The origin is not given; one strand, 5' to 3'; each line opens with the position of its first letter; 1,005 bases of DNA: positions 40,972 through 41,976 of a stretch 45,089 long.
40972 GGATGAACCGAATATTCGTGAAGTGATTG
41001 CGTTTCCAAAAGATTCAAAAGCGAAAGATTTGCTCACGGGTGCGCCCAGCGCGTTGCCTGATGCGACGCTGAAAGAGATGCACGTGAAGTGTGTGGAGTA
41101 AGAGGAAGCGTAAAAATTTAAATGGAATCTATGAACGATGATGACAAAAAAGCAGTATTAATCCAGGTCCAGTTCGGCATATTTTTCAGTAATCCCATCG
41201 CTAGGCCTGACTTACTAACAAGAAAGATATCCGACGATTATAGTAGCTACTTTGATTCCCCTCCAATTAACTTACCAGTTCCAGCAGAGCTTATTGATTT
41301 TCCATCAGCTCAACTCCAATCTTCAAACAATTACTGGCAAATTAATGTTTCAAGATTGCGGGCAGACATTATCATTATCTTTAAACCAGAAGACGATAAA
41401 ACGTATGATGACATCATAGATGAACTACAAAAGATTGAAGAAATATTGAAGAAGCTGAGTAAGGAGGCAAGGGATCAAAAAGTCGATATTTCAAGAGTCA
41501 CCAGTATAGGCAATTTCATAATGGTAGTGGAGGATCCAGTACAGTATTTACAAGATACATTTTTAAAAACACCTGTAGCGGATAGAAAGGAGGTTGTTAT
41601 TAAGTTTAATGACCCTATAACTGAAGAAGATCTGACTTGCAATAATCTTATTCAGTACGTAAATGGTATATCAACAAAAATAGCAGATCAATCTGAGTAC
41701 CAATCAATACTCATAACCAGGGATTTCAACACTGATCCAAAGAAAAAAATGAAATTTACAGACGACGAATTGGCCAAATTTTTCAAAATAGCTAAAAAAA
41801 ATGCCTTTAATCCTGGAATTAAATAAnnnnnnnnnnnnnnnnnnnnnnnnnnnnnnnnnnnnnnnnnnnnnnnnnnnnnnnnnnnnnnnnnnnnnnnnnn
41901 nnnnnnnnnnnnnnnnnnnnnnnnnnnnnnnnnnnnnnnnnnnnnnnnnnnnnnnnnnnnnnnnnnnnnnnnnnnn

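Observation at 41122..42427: Unknown soluble protein plus 3-TM coiled-coil protein: a candidate two-gene defence module upstream of vsr-dcm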

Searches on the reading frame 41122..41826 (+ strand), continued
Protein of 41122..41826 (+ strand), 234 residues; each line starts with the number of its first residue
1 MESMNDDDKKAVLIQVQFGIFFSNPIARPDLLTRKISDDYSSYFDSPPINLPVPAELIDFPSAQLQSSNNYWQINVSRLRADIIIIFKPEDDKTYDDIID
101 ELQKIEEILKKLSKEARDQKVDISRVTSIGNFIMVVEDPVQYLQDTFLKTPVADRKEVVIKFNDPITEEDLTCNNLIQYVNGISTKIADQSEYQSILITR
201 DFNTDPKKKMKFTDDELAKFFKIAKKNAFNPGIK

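Call 55: find_encoding_contigs(protein=P0051, flank=6000, max_places=2)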
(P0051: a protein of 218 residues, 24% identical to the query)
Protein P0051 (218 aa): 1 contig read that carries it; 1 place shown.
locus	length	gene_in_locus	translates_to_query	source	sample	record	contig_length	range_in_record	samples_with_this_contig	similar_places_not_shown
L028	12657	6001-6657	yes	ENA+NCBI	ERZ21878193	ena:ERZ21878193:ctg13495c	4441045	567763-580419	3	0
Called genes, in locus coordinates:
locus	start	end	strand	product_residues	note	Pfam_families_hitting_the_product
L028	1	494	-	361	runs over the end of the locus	-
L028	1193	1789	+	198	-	PF01184:Gpr1_Fun34_YaaH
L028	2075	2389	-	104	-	PF03992:ABM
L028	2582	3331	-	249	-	PF09968:DUF2202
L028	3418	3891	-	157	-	PF16231:DUF4890 (weak)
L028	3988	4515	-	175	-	PF07813:LTXXQ (faint)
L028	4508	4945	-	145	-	PF13490:zf-HC2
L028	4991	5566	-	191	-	PF04542:Sigma70_r2, PF08281:Sigma70_r4_2, PF04545:Sigma70_r4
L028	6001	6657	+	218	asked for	-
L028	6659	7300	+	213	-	-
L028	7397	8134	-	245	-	PF19775:DUF6261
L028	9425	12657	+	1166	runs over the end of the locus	PF00082:Peptidase_S8, PF00041:fn3, PF25059:FN3_DSCAM-DSCAML_C (faint), PF00041:fn3, PF20009:GEVED, PF00041:fn3, PF20009:GEVED, PF18962:Por_Secre_tail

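Call 56: find_encoding_contigs(protein=P0047, flank=6000, max_places=2)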
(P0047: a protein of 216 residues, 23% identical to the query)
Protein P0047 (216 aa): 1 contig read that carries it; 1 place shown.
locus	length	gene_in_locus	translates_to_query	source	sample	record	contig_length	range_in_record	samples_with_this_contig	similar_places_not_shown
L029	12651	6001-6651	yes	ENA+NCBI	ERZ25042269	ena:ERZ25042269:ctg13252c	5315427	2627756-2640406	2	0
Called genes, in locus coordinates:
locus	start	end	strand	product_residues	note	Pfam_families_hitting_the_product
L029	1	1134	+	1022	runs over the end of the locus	PF11028:TMEM260_N, PF28497:DUF8416, PF28495:TMEM260_2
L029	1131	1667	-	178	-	-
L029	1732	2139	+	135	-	PF00293:NUDIX, PF14815:NUDIX_4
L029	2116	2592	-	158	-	-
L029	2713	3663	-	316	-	PF00389:2-Hacid_dh, PF02826:2-Hacid_dh_C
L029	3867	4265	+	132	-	PF00072:Response_reg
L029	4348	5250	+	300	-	PF00160:Pro_isomerase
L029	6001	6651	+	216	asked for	-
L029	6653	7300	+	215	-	-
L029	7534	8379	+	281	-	PF01790:LGT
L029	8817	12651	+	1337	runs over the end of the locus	PF07494:Reg_prop (faint), PF23748:Beta-prop_LRRK2 (faint), PF08450:SGL (faint), PF07495:Y_Y_Y, PF00512:HisKA (weak), PF02518:HATPase_c, PF00072:Response_reg, PF12833:HTH_18, +2 more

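Call 62: search_dna_similar(query=P0053, collection=plasmids, mode=protein, max_evalue=0.001, max_rows=40, rows=spread)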
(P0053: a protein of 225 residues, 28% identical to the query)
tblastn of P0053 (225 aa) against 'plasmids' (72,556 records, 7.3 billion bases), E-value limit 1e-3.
Records with a match: 28; places in all: 31; records where one place covers at least 80% of the query: 26.
Best place of each record, by identity: <60% 28.
By first word of the organism name: Escherichia 9; Salmonella 9; Klebsiella 6; Flavobacterium 1; Enterobacter 1; Shigella 1; Rahnella 1.
By predicted mobility (MOB-suite, as given by PLSDB): mobilizable 20; non-mobilizable 8.
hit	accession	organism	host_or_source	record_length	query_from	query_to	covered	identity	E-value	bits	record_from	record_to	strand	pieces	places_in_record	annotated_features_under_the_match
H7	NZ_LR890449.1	Klebsiella pneumoniae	Homo sapiens,urine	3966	1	225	100%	53.1%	2e-76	256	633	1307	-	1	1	hypothetical protein (x2)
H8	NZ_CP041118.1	Escherichia coli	Swine,Rectal swab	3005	1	225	100%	52.0%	4e-78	259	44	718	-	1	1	hypothetical protein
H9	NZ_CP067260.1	Klebsiella pneumoniae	cell culture,imported food: chilli ...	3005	1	225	100%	52.0%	4e-78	259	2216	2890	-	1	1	hypothetical protein (x2)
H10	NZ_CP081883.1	Escherichia coli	cell culture,sludge from the aeration ...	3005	1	225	100%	52.0%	4e-78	259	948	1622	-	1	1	hypothetical protein (x2)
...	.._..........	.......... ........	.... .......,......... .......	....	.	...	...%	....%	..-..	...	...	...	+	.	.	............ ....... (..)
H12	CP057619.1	Escherichia coli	culture,Pooled cattle faecal samples ...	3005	1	225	100%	52.0%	4e-78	259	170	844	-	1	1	hypothetical protein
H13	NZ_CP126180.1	Salmonella enterica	Bacterial,Poultry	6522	1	225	100%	52.0%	3e-77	259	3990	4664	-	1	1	hypothetical protein (x2)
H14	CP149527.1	Salmonella enterica subsp. enterica serovar Cerro str. 818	-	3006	1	225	100%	52.2%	6e-62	263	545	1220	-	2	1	record has no annotation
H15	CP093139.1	Salmonella enterica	-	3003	1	225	100%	51.6%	1e-77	257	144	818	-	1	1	hypothetical protein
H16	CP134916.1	Escherichia coli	Homo sapiens,blood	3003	1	225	100%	51.6%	1e-77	257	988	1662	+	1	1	hypothetical protein (x2)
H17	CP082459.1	Salmonella enterica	Animal-Turkey-Young Turkey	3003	1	225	100%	51.6%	2e-77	257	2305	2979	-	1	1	hypothetical protein (x2)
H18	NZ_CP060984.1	Escherichia coli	Homo sapiens,sputum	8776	1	225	100%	51.6%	1e-76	257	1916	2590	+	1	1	hypothetical protein (x2)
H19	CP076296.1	Escherichia coli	Sus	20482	1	225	100%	51.6%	1e-76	257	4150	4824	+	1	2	hypothetical protein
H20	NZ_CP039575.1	Salmonella enterica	Homo sapiens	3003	1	224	100%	51.3%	7e-77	255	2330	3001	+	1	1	none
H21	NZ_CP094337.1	Salmonella enterica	Homo sapiens,feces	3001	1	217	96%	52.5%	1e-75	252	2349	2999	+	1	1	none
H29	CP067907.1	Klebsiella pneumoniae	Homo sapiens,blood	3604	7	210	91%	32.5%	2e-21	99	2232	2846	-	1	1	hypothetical protein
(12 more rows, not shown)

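Call 72: fold_search(model_id=the predicted structure, library=viral)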
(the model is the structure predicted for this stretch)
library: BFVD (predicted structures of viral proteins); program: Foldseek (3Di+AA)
matches with E <= 10: 1067; with E <= 0.001: 7
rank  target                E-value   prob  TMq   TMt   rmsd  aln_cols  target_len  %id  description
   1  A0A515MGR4            3.2e-07  1.00  0.50  0.57   6.1       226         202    8  (no name in the UniProt tables at hand)
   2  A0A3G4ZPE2            1.5e-05  0.99  0.27  0.24  18.3       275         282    9  Uncharacterized protein [Terrestrivirus sp.]
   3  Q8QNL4                1.1e-04  1.00  0.32  0.38  11.7       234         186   11  EsV-1-53 [Ectocarpus siliculosus virus 1 (isolate New Zealand/Kaikoura/1988)]
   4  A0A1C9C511            1.4e-04  0.99  0.30  0.30  12.6       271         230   11  Putative TATA-box-binding protein [Heterosigma akashiwo virus 01]
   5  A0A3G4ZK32            2.0e-04  1.00  0.33  0.36  14.1       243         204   12  Uncharacterized protein [Terrestrivirus sp.]
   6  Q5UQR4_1              3.1e-04  0.99  0.32  0.12  14.1       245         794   15  Uncharacterized protein R327 [Acanthamoeba polyphaga mimivirus]
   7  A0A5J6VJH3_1          3.9e-04  0.99  0.33  0.12  12.6       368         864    8  Uncharacterized protein [Megaviridae environmental sample]
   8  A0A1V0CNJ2            1.0e-03  0.90  0.30  0.09  13.0       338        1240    9  (no name in the UniProt tables at hand)
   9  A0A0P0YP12            1.9e-03  0.89  0.29  0.11  13.2       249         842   10  (no name in the UniProt tables at hand)
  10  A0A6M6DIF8            2.4e-03  0.75  0.28  0.16  15.8       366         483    8  (no name in the UniProt tables at hand)
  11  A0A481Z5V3            2.7e-03  0.63  0.25  0.15  20.6       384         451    6  Uncharacterized protein [Pithovirus LCPAC202]
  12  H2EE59                3.8e-03  0.94  0.29  0.07  10.0       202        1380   14  Putative early transcription factor large subunit [Moumouvirus sp. 'Monve']
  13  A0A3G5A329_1          4.1e-03  0.84  0.29  0.08  16.3       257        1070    9  Early transcription factor VETF large subunit [Gaeavirus sp.]
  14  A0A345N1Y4            4.1e-03  0.80  0.28  0.23  13.6       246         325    9  (no name in the UniProt tables at hand)
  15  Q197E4                4.8e-03  0.51  0.23  0.08  15.9       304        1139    9  Uncharacterized protein 016R [Invertebrate iridescent virus 3]
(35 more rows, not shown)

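Call 78: search_protein_families(library=padloc, alignment_id=A5, max_evalue=0.00001)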
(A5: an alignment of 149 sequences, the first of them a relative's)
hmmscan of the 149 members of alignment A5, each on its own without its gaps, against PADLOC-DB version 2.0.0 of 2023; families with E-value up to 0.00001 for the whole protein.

A. member 1, L001:1774-3159:+ (461 aa): 7 families
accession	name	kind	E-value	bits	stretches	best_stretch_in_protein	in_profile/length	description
PDLC04959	PDC-S20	-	1.9e-147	490.6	1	1-460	1-462/464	-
PDLC04956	PDC-S20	-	5.1e-52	175.8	1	43-420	36-416/450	-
PDLC04958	PDC-S20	-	2e-40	137.5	1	18-336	3-317/458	-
PDLC04957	PDC-S20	-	2.6e-39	133.9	1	19-352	6-334/446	-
PDLC02361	PifA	-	1.5e-24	84.6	1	18-365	16-350/720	PifA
PDLC02209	QatA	-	1e-22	78.5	1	19-241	11-252/646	-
PDLC02210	QatA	-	3.1e-17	60.3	1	21-265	12-279/593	-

B. families by the number of members that match (of 149 scanned): 307 families (the first 25 are shown)
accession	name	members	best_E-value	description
PDLC03371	MTase_II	7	1e-42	Type II methyltransferase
PDLC03387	MTase_II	7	5.9e-36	Type II methyltransferase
PDLC03299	MTase_II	7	3.3e-32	Type II methyltransferase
PDLC03339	MTase_II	7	1.4e-21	Type II methyltransferase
PDLC03305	MTase_II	6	4.5e-119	Type II methyltransferase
PDLC03353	MTase_II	6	1e-69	Type II methyltransferase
PDLC03354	MTase_II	6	2.3e-33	Type II methyltransferase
PDLC03216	MTase_II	6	3e-28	Type II methyltransferase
PDLC03228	MTase_II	6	6.6e-23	Type II methyltransferase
PDLC03300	MTase_II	6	1e-21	Type II methyltransferase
PDLC03265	MTase_II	6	2e-21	Type II methyltransferase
PDLC03320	MTase_II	6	3e-21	Type II methyltransferase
PDLC04134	mad2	6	7.5e-17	mads_2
PDLC03241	MTase_II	6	8.7e-17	Type II methyltransferase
PDLC03259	MTase_II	5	1.5e-132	Type II methyltransferase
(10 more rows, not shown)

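Call 79: search_protein_families(library=pfam, alignment_id=A5, max_evalue=0.00001)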
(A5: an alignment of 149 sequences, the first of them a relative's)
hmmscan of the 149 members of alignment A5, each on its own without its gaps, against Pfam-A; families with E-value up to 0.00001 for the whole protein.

A. member 1, L001:1774-3159:+ (461 aa): 1 family
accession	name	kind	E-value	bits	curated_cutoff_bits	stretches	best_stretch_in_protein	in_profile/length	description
PF07693.20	KAP_NTPase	-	2.9e-40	138.8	20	1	26-329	4-289/293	KAP family P-loop domain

B. families by the number of members that match (of 149 scanned): 184 families (the first 25 are shown)
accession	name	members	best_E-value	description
PF01555.25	N6_N4_Mtase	7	2.8e-46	DNA methylase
PF00012.26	HSP70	2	4.1e-245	Hsp70 protein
PF02826.25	2-Hacid_dh_C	2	7.9e-59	D-isomer specific 2-hydroxyacid dehydrogenase, NAD binding domain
PF00889.24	EF_TS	2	4e-54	Elongation factor TS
PF02223.23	Thymidylate_kin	2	2.8e-42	Thymidylate kinase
PF01061.29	ABC2_membrane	2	2.9e-37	ABC-2 type transporter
PF12698.13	ABC2_membrane_3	2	5.9e-37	ABC-2 family transporter protein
PF01025.24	GrpE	2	3.4e-35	GrpE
PF00389.36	2-Hacid_dh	2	2e-33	D-isomer specific 2-hydroxyacid dehydrogenase, catalytic domain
PF00072.30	Response_reg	2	3.9e-24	Response regulator receiver domain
PF00293.34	NUDIX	2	2.3e-19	NUDIX domain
PF01966.28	HD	2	7.7e-17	HD domain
PF06723.19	MreB_Mbl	2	4.4e-15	MreB/Mbl protein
PF00004.35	AAA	2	7.7e-13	ATPase family associated with various cellular activities (AAA)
PF01170.24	UPF0020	2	3.1e-09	RMKL-like, methyltransferase domain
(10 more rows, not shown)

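Call 95: search_protein_families(library=padloc, proteins=[P0053, L013:8675-9058:+, L027:6001-6675:+, L027:6672-7085:+], max_evalue=0.1)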
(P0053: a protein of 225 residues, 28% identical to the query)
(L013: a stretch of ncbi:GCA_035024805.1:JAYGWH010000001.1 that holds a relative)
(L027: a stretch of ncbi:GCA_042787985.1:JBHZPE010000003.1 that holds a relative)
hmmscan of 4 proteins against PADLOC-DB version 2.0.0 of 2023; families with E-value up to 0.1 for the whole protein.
P0053 (225 aa): 0 families

L013:8675-9058:+ (127 aa): 1 family
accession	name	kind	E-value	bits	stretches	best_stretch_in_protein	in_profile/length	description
PDLC04699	PDC-M53B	-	0.0063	14.4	1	43-97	79-137/188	-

L027:6001-6675:+ (224 aa): 0 families

L027:6672-7085:+ (137 aa): 2 families
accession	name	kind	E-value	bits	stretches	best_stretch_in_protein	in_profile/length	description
PDLC00732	Effector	-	0.00074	16.5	1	31-90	10-69/301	TIR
PDLC00731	Effector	-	0.013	12.5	1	30-89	13-72/306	TIR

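Call 96: search_protein_families(library=ncbifam, proteins=[P0053, L013:8675-9058:+], max_evalue=0.01)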
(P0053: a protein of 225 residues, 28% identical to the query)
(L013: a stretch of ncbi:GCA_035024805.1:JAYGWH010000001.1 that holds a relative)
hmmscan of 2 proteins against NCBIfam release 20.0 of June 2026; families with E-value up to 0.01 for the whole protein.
P0053 (225 aa): 0 families

L013:8675-9058:+ (127 aa): 1 family
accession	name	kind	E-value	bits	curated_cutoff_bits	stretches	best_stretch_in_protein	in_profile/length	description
NF045846.1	MSC0882_dom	subfamily_domain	0.0025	17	60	1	46-93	189-239/244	MSC_0882 family membrane protein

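Call 97: find_encoding_contigs(protein=P0056, flank=5000, max_places=3)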
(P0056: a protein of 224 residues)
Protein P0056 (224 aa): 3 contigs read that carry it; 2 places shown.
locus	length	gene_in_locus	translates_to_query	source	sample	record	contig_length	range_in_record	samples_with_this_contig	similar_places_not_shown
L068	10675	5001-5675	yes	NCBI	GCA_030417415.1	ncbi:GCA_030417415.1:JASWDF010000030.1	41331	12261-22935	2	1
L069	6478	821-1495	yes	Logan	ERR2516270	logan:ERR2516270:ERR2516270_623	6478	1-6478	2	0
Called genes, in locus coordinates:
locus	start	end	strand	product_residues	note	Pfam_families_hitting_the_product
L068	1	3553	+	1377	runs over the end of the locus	PF06605:Prophage_tail, PF01391:Collagen, PF21470:BppU-like_C (faint), PF01391:Collagen (weak)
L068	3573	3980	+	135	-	PF21567:Gp22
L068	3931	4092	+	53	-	-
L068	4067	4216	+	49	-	-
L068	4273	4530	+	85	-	PF10779:XhlA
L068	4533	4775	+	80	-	PF04688:Holin_SPP1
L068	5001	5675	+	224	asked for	-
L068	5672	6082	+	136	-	-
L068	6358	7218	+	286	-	PF02557:VanY, PF13539:Peptidase_M15_4, PF01476:LysM, PF01471:PG_binding_1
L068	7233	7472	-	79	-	PF12844:HTH_19, PF13560:HTH_31, PF01381:HTH_3, PF13443:HTH_26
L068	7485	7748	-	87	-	-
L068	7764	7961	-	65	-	PF01381:HTH_3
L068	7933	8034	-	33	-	-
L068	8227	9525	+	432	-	PF01580:FtsK_SpoIIIE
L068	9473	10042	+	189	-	PF13814:Replic_Relax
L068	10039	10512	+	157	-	-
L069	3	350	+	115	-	?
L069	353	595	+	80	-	PF04688:Holin_SPP1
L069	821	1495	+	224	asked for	-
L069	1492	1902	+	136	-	-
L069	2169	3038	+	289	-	PF02557:VanY, PF13539:Peptidase_M15_4, PF01476:LysM, PF01471:PG_binding_1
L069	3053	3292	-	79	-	PF12844:HTH_19, PF13560:HTH_31, PF01381:HTH_3, PF13443:HTH_26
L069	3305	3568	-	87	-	-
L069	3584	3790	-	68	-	PF01381:HTH_3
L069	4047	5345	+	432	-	PF01580:FtsK_SpoIIIE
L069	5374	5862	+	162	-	PF13814:Replic_Relax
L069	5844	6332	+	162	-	-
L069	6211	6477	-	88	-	?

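Call 98: find_encoding_contigs(protein=P0059, flank=5000, max_places=4)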
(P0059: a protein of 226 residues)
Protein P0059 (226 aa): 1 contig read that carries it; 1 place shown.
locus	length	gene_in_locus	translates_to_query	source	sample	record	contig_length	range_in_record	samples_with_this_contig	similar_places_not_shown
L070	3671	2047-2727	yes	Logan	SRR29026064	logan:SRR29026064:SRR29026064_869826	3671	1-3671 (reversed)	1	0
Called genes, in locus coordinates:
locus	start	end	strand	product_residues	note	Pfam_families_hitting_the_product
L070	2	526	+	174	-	?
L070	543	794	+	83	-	-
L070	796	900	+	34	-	-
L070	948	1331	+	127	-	-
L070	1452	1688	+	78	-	-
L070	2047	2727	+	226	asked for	-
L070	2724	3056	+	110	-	-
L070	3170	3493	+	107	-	-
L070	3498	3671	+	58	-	?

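Call 100: search_dna_similar(query=P0056, collection=phages, mode=protein, max_evalue=0.001, max_rows=20)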
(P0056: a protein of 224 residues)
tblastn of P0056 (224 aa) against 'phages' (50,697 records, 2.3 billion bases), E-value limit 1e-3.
No match.

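Call 101: search_dna_similar(query=window:41122-41826:+, collection=phages, mode=protein, max_evalue=0.01, max_rows=10)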
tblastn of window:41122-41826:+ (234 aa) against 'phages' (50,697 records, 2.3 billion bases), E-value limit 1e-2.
No match.

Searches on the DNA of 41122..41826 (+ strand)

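Call 33: search_dna_similar(query=L013:8001-9058:+, collection=ecoli_genomes, mode=distant)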
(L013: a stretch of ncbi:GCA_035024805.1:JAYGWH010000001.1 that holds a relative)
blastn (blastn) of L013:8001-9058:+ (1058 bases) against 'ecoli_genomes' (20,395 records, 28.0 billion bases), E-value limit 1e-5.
Records with a match: 6; places in all: 8; records where one place covers at least 80% of the query: 4.
Genomes with a match: 6 of 5426; with a place that covers at least 80% of the query: 4. Places per genome that has any: lowest 1, median 1, highest 2. On chromosomes: 0 places; on plasmids: 8.
Best place of each record, by identity: 60-80% 6.
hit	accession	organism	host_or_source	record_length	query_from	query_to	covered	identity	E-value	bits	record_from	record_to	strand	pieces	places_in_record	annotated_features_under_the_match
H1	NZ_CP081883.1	Escherichia coli strain WW2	sludge from the aeration tanks of urban ...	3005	41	1058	96%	65.2%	3e-45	192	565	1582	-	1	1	hypothetical protein (x2)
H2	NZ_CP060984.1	Escherichia coli strain EC3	Homo sapiens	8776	41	1058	96%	65.0%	2e-42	183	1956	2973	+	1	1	hypothetical protein (x2)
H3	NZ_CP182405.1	Escherichia coli strain EC6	pig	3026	41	1058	96%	65.0%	5e-43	186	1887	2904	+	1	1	hypothetical protein (x2)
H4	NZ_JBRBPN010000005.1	Escherichia coli strain CH10508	Homo sapiens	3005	41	1021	93%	64.5%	3e-33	152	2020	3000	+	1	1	hypothetical protein (x2)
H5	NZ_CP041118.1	Escherichia coli strain ECCTRSRTH03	Swine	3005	41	599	53%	64.2%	7e-16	96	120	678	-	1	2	hypothetical protein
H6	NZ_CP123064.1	Escherichia coli strain M25631H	chicken meat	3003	816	1058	23%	74.6%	8e-34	154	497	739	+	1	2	hypothetical protein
